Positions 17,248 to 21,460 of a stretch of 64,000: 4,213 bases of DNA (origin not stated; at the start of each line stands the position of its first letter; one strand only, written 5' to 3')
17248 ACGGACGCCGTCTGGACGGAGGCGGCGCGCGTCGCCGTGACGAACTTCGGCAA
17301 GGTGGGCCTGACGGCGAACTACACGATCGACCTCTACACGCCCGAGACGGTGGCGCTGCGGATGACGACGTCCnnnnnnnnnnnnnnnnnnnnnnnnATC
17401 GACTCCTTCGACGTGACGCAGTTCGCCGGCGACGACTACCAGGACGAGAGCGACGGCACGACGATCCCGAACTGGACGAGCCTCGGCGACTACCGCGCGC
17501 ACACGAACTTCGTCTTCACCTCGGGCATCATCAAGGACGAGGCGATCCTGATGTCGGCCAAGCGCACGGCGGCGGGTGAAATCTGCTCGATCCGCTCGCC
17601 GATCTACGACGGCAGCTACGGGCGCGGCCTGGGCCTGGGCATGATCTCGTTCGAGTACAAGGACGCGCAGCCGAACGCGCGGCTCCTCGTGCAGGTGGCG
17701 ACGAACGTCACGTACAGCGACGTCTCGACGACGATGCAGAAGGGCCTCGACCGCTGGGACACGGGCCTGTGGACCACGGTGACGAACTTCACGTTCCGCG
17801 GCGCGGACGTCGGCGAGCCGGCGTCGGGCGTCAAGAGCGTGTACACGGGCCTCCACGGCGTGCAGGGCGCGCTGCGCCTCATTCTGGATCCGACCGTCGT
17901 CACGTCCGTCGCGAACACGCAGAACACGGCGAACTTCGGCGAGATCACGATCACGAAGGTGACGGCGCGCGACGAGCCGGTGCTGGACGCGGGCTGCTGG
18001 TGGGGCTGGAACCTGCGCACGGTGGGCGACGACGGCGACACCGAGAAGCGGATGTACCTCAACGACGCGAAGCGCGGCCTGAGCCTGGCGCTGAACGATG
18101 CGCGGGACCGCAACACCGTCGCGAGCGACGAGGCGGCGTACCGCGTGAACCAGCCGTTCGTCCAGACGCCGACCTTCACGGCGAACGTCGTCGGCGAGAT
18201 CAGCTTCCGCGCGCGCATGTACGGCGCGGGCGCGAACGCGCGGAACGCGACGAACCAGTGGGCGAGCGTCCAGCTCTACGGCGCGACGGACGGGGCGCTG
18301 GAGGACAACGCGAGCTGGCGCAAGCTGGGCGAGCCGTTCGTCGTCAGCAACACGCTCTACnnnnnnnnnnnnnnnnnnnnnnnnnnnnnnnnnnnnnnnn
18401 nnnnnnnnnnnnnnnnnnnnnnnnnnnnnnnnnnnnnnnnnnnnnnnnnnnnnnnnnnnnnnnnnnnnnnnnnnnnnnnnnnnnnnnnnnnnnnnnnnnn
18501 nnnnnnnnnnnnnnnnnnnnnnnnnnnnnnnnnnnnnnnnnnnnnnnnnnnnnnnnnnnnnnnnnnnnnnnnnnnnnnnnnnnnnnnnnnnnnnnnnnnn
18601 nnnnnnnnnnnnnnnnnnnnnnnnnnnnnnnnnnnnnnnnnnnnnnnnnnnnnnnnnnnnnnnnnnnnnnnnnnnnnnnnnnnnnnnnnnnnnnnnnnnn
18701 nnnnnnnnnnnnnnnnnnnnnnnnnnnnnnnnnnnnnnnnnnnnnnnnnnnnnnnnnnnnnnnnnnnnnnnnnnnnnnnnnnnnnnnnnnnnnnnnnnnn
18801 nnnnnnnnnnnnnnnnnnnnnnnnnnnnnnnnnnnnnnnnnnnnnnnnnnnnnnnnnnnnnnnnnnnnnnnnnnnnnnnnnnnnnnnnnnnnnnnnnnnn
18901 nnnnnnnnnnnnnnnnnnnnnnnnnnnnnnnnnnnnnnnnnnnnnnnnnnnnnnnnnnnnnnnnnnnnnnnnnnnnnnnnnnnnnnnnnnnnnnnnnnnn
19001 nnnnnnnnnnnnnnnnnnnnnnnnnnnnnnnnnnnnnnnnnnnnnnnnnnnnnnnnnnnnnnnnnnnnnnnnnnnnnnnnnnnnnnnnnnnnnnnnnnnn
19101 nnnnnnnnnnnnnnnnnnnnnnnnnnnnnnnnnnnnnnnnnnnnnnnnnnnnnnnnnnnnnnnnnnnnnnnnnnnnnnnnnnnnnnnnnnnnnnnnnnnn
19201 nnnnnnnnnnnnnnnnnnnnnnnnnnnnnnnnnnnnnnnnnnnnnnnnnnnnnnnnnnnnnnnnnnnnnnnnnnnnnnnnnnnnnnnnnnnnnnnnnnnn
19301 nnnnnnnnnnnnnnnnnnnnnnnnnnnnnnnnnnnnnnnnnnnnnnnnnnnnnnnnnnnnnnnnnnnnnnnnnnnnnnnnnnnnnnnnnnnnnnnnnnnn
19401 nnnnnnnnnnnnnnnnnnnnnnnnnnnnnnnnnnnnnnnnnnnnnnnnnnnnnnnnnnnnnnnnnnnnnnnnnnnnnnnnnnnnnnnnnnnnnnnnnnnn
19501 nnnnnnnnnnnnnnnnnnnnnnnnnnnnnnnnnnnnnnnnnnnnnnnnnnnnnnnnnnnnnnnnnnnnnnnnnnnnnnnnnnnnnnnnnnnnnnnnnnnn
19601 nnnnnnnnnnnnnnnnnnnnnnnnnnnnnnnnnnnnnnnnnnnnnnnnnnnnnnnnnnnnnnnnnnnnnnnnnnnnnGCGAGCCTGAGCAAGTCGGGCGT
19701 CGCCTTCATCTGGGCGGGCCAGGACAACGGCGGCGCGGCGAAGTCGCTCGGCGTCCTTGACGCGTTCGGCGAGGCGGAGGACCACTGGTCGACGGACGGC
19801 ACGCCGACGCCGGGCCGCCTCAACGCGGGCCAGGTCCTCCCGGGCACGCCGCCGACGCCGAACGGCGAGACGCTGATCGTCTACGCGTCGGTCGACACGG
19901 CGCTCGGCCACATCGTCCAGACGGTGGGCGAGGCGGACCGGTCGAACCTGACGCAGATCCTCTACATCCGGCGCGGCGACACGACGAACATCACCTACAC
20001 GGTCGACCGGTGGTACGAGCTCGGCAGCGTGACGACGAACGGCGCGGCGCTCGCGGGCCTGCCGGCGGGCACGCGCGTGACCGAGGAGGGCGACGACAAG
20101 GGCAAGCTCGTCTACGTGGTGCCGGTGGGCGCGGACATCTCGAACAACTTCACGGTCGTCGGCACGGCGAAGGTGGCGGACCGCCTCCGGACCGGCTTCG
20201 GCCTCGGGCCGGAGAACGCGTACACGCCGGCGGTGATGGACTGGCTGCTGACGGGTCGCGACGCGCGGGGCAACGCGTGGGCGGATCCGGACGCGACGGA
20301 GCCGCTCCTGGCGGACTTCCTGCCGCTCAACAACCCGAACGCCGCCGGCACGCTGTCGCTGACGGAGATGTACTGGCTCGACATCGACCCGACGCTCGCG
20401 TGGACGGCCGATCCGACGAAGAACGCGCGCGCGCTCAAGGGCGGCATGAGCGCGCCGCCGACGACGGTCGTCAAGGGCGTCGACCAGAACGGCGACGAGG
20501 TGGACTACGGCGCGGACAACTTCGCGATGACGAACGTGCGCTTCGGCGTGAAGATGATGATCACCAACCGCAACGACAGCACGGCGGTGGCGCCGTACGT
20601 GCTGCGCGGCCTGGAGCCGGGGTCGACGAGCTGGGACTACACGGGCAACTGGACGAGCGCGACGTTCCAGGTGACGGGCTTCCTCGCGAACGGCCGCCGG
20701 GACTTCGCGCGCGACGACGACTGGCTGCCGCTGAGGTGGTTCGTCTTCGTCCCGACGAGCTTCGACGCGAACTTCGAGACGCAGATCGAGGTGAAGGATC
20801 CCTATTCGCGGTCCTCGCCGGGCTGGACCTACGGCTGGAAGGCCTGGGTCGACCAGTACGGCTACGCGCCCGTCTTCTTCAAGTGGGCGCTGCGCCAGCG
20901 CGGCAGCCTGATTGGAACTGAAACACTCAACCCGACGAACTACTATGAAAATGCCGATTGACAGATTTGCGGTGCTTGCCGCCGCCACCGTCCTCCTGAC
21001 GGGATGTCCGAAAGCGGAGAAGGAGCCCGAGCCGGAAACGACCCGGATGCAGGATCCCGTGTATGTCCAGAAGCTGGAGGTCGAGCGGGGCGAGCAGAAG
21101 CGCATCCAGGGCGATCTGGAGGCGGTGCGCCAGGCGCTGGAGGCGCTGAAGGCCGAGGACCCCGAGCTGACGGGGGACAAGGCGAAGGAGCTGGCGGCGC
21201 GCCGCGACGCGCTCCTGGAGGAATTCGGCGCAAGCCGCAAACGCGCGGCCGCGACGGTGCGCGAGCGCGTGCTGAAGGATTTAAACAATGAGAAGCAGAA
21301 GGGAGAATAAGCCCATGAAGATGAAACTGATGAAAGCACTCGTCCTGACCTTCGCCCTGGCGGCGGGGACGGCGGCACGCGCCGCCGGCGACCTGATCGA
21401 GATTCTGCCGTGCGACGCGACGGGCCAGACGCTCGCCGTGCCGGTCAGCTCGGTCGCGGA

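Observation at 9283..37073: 27.7-kb operon: two giant secreted proteins bridged by a small coiled-coil lipoprotein, no recognisable exporter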

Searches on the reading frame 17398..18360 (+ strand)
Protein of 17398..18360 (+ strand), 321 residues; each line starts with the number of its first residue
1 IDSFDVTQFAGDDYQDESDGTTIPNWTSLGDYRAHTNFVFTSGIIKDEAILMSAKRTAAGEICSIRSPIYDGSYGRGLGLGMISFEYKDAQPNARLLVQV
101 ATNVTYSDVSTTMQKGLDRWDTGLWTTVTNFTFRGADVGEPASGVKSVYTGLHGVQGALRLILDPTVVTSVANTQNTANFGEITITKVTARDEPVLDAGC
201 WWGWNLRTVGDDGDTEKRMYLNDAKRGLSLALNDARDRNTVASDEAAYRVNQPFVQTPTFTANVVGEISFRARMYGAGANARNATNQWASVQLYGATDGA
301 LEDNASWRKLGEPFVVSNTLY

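Call 89: search_protein_families(library=pfam, proteins=[window:17398-18360:+], max_evalue=5)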
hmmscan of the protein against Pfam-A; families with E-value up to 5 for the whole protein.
window:17398-18360:+ (321 aa): 1 family
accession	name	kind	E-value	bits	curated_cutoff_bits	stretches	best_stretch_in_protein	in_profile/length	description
PF10403.14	BHD_1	-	0.27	11.6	27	1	27-58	6-35/55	Rad4 beta-hairpin domain 1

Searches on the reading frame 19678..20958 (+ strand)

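Call 89: search_protein_families(library=pfam, proteins=[window:19678-20958:+], max_evalue=5)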
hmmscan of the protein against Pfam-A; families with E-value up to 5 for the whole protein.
window:19678-20958:+ (427 aa): 1 family
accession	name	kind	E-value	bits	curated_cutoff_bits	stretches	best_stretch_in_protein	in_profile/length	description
PF17744.7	DUF5581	-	0.016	16.3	25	1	340-377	8-45/105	Family of unknown function (DUF5581) Fn3-like domain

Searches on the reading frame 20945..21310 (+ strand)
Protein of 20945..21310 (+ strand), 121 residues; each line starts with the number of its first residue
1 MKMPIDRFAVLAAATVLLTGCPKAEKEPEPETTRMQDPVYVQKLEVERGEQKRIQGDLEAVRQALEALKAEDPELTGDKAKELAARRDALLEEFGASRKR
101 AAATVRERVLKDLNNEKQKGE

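Call 5: search_protein_families(library=pfam, proteins=[window:20945-21310:+], max_evalue=0.01)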
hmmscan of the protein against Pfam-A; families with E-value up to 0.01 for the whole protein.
window:20945-21310:+ (121 aa): 1 family
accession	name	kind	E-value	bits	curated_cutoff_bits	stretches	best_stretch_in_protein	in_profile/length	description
PF06870.17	RNA_pol_I_A49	-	0.0025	17.2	27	1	60-108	70-118/377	A49-like RNA polymerase I associated factor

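Call 10: find_encoding_contigs(protein=window:20945-21310:+, flank=10000, max_places=6)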
Protein window:20945-21310:+ (121 aa): 19 contigs read that carry it; 6 places shown.
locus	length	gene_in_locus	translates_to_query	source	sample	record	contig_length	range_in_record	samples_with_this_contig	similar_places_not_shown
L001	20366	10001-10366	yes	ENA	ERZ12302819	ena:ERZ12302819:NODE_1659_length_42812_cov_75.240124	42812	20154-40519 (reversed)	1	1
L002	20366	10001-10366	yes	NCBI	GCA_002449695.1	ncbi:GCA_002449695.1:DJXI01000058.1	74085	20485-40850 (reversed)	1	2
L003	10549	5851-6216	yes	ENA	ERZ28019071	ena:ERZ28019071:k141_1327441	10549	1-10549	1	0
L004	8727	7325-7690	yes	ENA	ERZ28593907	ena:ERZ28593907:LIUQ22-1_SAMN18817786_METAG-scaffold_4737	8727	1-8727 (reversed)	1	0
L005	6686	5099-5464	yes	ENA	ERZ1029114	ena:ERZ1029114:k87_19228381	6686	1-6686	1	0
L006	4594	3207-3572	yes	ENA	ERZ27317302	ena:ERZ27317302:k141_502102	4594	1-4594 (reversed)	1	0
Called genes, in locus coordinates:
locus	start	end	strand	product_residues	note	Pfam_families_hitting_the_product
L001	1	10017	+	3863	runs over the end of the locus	PF21722:Gly_rich_2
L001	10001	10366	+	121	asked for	-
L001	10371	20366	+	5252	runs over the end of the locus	PF18884:TSP3_bac (faint), PF13385:Laminin_G_3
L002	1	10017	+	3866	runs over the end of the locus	PF21722:Gly_rich_2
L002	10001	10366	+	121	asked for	-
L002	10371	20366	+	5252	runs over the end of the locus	PF13385:Laminin_G_3, PF18884:TSP3_bac (weak)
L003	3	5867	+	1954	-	?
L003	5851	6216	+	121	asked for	-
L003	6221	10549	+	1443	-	?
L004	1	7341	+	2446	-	?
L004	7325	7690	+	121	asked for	-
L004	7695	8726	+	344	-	?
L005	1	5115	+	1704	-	?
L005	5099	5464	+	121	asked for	-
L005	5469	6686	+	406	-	?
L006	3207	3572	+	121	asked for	-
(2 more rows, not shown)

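Call 23: find_homologous_proteins(query=window:20945-21307:+, max_evalue=0.01)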
Query window:20945-21307:+ (121 aa): 8 proteins with E <= 0.01 among 1356 candidates.
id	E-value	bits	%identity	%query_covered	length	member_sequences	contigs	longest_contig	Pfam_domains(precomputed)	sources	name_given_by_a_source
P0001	3.0e-67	242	99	100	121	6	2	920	-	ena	-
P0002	3.0e-58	213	90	100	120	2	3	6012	-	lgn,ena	-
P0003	1.2e-53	198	82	100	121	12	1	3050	-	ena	-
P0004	5.3e-34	135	65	97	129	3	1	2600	-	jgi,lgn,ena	jgi:hypothetical protein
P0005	6.3e-34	134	66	97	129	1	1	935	-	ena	-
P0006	5.8e-32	128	55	99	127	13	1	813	-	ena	-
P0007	1.4e-30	124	59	99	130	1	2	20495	-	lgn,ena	-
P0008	8.4e-30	121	63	87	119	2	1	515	-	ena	-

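Call 24: find_encoding_contigs(protein=P0007, flank=10000, max_places=4)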
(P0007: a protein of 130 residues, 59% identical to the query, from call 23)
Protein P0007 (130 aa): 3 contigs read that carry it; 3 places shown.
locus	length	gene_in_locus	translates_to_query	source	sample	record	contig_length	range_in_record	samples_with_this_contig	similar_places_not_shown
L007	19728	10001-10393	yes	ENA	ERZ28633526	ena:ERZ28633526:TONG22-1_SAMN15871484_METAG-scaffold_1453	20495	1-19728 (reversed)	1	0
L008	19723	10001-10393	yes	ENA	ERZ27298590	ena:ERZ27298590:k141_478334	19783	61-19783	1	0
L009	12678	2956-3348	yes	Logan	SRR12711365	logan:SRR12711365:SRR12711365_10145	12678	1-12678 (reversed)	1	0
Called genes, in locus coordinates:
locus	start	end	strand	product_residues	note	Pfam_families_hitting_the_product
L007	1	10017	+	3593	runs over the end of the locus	?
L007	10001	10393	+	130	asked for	-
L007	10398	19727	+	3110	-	?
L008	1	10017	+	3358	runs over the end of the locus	?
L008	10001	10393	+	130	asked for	-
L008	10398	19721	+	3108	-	?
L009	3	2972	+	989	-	?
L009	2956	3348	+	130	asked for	-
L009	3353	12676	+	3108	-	?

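Call 25: find_encoding_contigs(protein=P0004, flank=10000, max_places=4)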
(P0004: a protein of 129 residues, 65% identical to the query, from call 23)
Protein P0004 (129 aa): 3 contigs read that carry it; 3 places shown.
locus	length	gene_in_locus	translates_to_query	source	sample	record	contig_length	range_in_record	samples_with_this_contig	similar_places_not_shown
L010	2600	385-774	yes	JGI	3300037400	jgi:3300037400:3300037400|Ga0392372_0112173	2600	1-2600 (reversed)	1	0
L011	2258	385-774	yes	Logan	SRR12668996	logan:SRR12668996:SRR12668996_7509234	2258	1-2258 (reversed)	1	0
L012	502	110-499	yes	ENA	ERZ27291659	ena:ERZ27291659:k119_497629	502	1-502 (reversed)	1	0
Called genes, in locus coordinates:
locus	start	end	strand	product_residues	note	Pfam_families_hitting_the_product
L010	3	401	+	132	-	?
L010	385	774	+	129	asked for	-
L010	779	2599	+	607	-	?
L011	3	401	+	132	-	?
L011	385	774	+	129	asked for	-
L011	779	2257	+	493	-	?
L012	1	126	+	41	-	?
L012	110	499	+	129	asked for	-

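Call 27: find_related_loci(query=A1, collection=genome_contigs, flank=10000)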
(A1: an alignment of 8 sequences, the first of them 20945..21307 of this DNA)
Query A1 (121 aa) in genome_contigs; peptide patterns used: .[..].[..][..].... (x = any residue, [..] = any of these).
121 stretches matched a pattern, but none encodes a relative of the query by tblastn (E <= 1e-3).

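Call 79: search_solved_structures(query=A1, max_evalue=1)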
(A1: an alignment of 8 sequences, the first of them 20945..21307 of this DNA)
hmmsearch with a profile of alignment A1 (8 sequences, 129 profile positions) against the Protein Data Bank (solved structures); distinct sequences matched with E-value up to 1: 2.
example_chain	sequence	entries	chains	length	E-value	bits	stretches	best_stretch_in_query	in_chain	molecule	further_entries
8gyz_A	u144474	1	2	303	0.45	13.9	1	27-64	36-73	Transcription factor TGA7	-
2lem_A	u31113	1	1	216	0.62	13.5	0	74-121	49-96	Apolipoprotein A-I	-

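Call 103: predict_structure(alignment_id=A1)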
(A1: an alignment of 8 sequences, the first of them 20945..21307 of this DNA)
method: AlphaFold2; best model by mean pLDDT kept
length: 121 residues; sequences in the alignment: 8
mean_pLDDT: 81.5   pTM: 0.61
mean pLDDT of the five models: 81.5, 81.4, 80.4, 79.7, 79.2
residues with pLDDT >= 90: 71; 70-90: 17; 50-70: 21; < 50: 12
segments of 3 or more residues with pLDDT < 50: 1-3, 20-27
pLDDT, mean of each block of 10 residues (from residue 1): 51 51 48 79 95 98 96 94 98 97 93 82 56
secondary structure, 60 per line:
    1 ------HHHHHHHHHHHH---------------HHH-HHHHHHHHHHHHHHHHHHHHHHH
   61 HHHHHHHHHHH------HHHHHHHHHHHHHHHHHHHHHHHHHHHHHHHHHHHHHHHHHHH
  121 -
elements in order: H7-18 H38-71 H78-120

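Call 105: fold_search(model_id=the predicted structure, library=pdb)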
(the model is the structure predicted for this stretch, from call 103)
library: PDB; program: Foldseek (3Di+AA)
matches with E <= 10: 286; with E <= 0.001: 0
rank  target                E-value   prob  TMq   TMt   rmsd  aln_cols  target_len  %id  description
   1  1xaw                  3.3e-01  0.54  0.32  0.35   7.3       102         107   14  crystal structure of the cytoplasmic distal C-terminal domain of occludin (released 2005-09-06)
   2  6dmp_MODEL_1_B        4.6e-01  0.77  0.36  0.50   4.2        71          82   22  De Novo Design of a Protein Heterodimer with Specificity Mediated by Hydrogen Bond Networks (released 2018-12-19)
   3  1wpa                  4.6e-01  0.38  0.31  0.34   7.8       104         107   14  1.5 Angstrom crystal structure of human occludin fragment 413-522 (released 2005-09-06)
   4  9i4i_d                4.8e-01  0.25  0.30  0.24  18.9       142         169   11  High resolution Cryo-EM structure of human complex I in mitochondria (released 2025-11-12)
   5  8ud1_1p               6.2e-01  0.21  0.30  0.23  18.6       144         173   12  High resolution in-situ structure of complex I in respiratory supercomplex (composite) (released 2024-06-19)
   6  5j0k_B                7.5e-01  0.98  0.52  0.83   2.2        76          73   25  De novo design of protein homo-oligomers with modular hydrogen bond network-mediated specificity (released 2016-05-25)
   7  5j0k_A                9.6e-01  0.97  0.52  0.82   2.2        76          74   25  De novo design of protein homo-oligomers with modular hydrogen bond network-mediated specificity (released 2016-05-25)
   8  7qso_p                9.6e-01  0.16  0.31  0.24  17.7       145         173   12  Bovine complex I in lipid nanodisc, State 3 (Slack) (released 2022-05-25)
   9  1wle_A                1.0e+00  0.96  0.53  0.15   2.5        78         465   19  Crystal Structure of mammalian mitochondrial seryl-tRNA synthetase complexed with seryl-adenylate (released 2005-09-06)
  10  9bxv_d                1.0e+00  0.30  0.39  0.30  18.7       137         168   12  Respiratory supercomplex I III (released 2025-08-06)
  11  7qsk_p                1.0e+00  0.30  0.39  0.30  20.2       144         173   11  Bovine complex I in lipid nanodisc, Active-Q10 (released 2022-05-25)
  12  5n7i_A                1.1e+00  0.21  0.29  0.36  11.7        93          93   16  Crystal structure of the coiled-coil domain of human tricellulin (released 2017-07-12)
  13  3qo8                  1.2e+00  0.92  0.49  0.15   3.8        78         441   15  Crystal Structure of seryl-tRNA synthetase from Candida albicans (released 2011-08-03)
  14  8zo8_BK               1.2e+00  0.14  0.29  0.21  20.1       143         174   15  Respirasome open state 3 in presence of metformin (SC-MetO3) (released 2025-11-19)
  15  3qo7                  1.4e+00  0.91  0.50  0.15   3.3        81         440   15  Crystal structure of the seryl-tRNA synthetase from Candida albicans (released 2011-08-03)
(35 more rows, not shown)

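Call 109: list_cluster_members(proteins=[window:20945-21307:+, window:9361-20958:+, window:21315-37070:+])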
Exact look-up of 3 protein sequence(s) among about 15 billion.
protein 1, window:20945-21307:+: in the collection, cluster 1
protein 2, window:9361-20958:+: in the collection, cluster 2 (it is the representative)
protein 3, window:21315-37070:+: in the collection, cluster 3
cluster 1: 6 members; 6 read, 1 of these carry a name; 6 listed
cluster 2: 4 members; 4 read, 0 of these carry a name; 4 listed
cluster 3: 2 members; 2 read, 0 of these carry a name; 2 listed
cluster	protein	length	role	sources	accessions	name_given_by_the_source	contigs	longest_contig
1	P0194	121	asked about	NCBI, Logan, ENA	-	-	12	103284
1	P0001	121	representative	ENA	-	-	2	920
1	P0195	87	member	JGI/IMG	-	hypothetical protein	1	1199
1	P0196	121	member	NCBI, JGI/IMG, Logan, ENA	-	-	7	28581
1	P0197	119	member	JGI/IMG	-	-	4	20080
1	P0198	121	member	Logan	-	-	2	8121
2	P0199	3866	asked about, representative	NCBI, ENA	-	-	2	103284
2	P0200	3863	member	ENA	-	-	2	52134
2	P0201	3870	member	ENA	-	-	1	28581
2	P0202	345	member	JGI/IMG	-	-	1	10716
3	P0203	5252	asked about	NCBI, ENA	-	-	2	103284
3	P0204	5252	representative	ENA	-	-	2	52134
